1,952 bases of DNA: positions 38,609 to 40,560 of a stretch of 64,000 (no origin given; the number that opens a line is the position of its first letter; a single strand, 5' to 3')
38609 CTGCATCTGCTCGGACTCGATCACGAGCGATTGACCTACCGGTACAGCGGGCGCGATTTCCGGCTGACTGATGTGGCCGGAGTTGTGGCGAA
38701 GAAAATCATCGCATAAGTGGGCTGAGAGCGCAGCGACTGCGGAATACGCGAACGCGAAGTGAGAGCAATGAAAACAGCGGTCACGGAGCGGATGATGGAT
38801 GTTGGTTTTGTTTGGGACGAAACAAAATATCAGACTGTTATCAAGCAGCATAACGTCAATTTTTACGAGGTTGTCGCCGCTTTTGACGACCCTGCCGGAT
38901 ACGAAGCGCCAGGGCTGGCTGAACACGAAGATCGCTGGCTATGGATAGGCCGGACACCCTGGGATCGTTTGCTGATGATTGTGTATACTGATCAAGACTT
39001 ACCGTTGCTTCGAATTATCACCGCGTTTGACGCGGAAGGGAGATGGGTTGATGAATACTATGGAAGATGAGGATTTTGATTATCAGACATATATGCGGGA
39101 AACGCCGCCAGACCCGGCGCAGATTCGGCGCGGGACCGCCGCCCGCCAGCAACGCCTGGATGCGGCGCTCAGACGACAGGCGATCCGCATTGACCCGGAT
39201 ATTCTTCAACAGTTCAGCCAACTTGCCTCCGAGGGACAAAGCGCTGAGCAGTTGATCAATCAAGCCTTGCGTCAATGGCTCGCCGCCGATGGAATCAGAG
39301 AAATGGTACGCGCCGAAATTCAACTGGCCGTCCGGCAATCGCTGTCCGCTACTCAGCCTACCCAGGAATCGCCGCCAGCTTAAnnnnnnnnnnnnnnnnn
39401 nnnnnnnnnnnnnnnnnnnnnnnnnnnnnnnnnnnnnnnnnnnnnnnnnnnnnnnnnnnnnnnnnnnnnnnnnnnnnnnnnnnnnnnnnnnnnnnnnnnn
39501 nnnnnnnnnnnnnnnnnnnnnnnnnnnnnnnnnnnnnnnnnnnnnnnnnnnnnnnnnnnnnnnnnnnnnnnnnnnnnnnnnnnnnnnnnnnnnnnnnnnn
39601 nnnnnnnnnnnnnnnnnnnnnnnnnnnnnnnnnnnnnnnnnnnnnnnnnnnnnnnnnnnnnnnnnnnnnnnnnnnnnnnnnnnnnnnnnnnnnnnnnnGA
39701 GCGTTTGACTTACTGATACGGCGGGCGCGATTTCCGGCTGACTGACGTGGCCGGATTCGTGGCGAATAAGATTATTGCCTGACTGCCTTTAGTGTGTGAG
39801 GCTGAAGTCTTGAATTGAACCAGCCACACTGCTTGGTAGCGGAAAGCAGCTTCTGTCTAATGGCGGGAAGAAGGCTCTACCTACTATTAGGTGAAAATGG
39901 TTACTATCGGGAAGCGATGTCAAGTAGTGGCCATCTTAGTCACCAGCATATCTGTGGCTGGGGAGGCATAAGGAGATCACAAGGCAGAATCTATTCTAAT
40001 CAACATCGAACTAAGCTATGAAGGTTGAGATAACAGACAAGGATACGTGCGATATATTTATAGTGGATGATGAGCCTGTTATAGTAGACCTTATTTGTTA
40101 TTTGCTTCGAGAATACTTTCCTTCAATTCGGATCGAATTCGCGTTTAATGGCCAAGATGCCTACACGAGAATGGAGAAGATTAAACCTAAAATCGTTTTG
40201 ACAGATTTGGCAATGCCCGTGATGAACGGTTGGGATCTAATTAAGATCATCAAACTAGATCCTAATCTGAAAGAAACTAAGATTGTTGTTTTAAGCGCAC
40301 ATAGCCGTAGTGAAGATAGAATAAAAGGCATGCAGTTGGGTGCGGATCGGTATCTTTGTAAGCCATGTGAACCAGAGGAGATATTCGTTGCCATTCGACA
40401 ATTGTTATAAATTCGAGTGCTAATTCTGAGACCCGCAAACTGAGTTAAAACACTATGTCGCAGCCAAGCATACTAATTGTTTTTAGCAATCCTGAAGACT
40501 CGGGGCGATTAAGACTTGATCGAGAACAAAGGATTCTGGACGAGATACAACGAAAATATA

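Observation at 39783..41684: AT-rich islet: orphan CheY-like receiver plus CHAT (caspase-like) protein with an unknown C-terminal half; candidate phospho-gated protease or defence module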

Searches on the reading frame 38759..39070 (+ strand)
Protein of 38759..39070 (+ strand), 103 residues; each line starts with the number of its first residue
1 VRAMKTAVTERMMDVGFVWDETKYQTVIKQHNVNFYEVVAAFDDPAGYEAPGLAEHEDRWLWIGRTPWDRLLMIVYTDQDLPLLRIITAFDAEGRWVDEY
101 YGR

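Call 3: search_protein_families(library=pfam, proteins=[window:38759-39070:+], max_evalue=1)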
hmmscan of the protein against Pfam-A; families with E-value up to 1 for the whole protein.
window:38759-39070:+ (103 aa): 1 family
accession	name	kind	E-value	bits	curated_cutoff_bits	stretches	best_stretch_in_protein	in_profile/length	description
PF04365.19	BrnT_toxin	-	7.8e-14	52.2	34.5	1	19-92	1-73/77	Ribonuclease toxin, BrnT, of type II toxin-antitoxin system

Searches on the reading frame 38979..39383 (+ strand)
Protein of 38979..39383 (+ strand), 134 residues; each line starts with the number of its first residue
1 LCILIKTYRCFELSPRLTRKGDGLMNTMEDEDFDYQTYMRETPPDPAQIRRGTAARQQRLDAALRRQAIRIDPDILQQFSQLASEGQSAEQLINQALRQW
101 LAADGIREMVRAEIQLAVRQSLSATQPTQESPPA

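Call 3: search_protein_families(library=pfam, proteins=[window:38979-39383:+], max_evalue=1)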
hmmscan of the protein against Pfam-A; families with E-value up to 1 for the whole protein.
window:38979-39383:+ (134 aa): 3 families
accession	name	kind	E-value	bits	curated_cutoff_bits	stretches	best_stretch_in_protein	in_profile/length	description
PF14384.12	BrnA_antitoxin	-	0.00033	21.4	26.1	1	53-101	18-68/68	BrnA antitoxin of type II toxin-antitoxin system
PF21000.2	RMI1_N_N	-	0.013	16.5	23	1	77-104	15-45/49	RMI1, N-terminal helical domain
PF01402.27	RHH_1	-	0.047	14.1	20.5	1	69-102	4-38/39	Ribbon-helix-helix protein, copG family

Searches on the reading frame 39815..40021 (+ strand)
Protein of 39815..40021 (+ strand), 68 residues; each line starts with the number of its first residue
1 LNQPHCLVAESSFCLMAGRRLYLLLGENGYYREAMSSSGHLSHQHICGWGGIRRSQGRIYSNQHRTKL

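Call 3: search_protein_families(library=pfam, proteins=[window:39815-40021:+], max_evalue=1)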
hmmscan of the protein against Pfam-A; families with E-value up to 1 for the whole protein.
window:39815-40021:+ (68 aa): 0 families

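Call 5: search_protein_families(library=padloc, proteins=[window:39815-40021:+], max_evalue=1)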
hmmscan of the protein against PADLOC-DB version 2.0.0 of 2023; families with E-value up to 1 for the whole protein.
window:39815-40021:+ (68 aa): 0 families

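Call 6: search_protein_families(library=ncbifam, proteins=[window:39815-40021:+], max_evalue=1)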
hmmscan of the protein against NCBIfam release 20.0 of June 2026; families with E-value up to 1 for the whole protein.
window:39815-40021:+ (68 aa): 0 families

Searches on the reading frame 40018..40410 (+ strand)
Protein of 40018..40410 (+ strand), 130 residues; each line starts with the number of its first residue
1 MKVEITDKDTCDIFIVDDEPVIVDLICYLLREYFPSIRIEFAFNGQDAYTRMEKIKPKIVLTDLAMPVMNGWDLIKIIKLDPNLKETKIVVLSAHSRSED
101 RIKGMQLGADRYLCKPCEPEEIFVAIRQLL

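Call 3: search_protein_families(library=pfam, proteins=[window:40018-40410:+], max_evalue=1)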
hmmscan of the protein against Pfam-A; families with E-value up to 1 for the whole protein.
window:40018-40410:+ (130 aa): 1 family
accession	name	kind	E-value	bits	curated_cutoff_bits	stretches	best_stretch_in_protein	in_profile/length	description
PF00072.30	Response_reg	-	5.2e-24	85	30.2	1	13-126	1-110/111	Response regulator receiver domain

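Call 5: search_protein_families(library=padloc, proteins=[window:40018-40410:+], max_evalue=1)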
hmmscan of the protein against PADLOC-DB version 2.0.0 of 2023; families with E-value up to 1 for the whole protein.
window:40018-40410:+ (130 aa): 2 families
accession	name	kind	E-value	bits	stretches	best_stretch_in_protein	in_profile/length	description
PDLC00405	SduA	-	0.00063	17.3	1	6-72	2-66/323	DUF4263 domain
PDLC04725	PDC-M60B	-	0.0015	16.4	1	11-70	4-63/158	-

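Call 6: search_protein_families(library=ncbifam, proteins=[window:40018-40410:+], max_evalue=1)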
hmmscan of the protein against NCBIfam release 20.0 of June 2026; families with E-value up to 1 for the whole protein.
window:40018-40410:+ (130 aa): 100 families (the best 25 are shown)
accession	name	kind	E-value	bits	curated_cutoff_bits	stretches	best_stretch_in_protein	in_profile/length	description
TIGR02154.1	PhoB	equivalog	2e-20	73.1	296.2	1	12-129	4-119/226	phosphate regulon transcriptional regulator PhoB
NF007135.0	PRK09581.1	equivalog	7.2e-20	71.2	474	1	10-129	2-119/457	PleD family two-component system response regulator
NF047465.1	hybrid_HK_LvrA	exception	1.1e-19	70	1200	1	6-128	463-582/819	hybrid histidine kinase/response regulator LvrA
NF007935.0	PRK10651.1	equivalog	2.9e-18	65.8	250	1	7-128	3-122/216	two-component system response regulator NarL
NF040689.1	MtrAB_MtrA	equivalog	1.1e-17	64.1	300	1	13-128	1-111/219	MtrAB system response regulator MtrA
NF008296.0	PRK11083.1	equivalog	1.2e-17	64.1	273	1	12-130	5-118/228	two-component system response regulator CreB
NF007982.1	PRK10710.1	equivalog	6.9e-17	61.8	380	1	9-130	6-122/235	envelope stress response regulator BaeR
TIGR01387.1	cztR_silR_copR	subfamily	1.5e-16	60.7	279.2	1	13-130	1-114/218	heavy metal response regulator transcription factor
NF045944.1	ResRegRpaBCyano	equivalog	1.9e-16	60.1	330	1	15-129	2-111/229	response regulator transcription factor RpaB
NF007969.0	PRK10693.1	equivalog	1.3e-15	57.3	329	1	12-118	9-111/337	two-component system response regulator RssB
NF033117.2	vanR_ACDEGLN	exception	1.5e-15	57.4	350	1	13-127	1-110/226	VanR-ABDEGLN family response regulator transcription factor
NF053854.1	RespRegPhoBBctds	equivalog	3.5e-15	56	270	1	13-130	1-115/225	two-component system response regulator PhoB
NF007546.0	PRK10161.1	equivalog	9.9e-15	54.7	471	1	13-128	5-118/229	phosphate response regulator transcription factor PhoB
NF052445.1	RespRegMctR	equivalog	1.1e-14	54.4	300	1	12-128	3-117/205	two-component system response regulator MctR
NF008318.0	PRK11107.1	equivalog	1.3e-14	53.2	890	1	6-121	663-776/920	two-component sensor histidine kinase BarA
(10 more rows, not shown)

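Call 84: find_homologous_proteins(query=window:40018-40410:+, max_evalue=1e-15)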
Query window:40018-40410:+ (130 aa): 2 proteins with E <= 1e-15 among 38 candidates.
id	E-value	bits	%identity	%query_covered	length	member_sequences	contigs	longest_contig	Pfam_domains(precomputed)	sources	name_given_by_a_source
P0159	2.4e-80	285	100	100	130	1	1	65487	PF00072.31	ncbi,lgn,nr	ncbi:MAG TPA: response regulator [Blastocatellia bacterium]|nr:response regulator [Blastocatellia ba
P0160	7.6e-17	80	41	91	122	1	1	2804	PF23198.2,PF00072.31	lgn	-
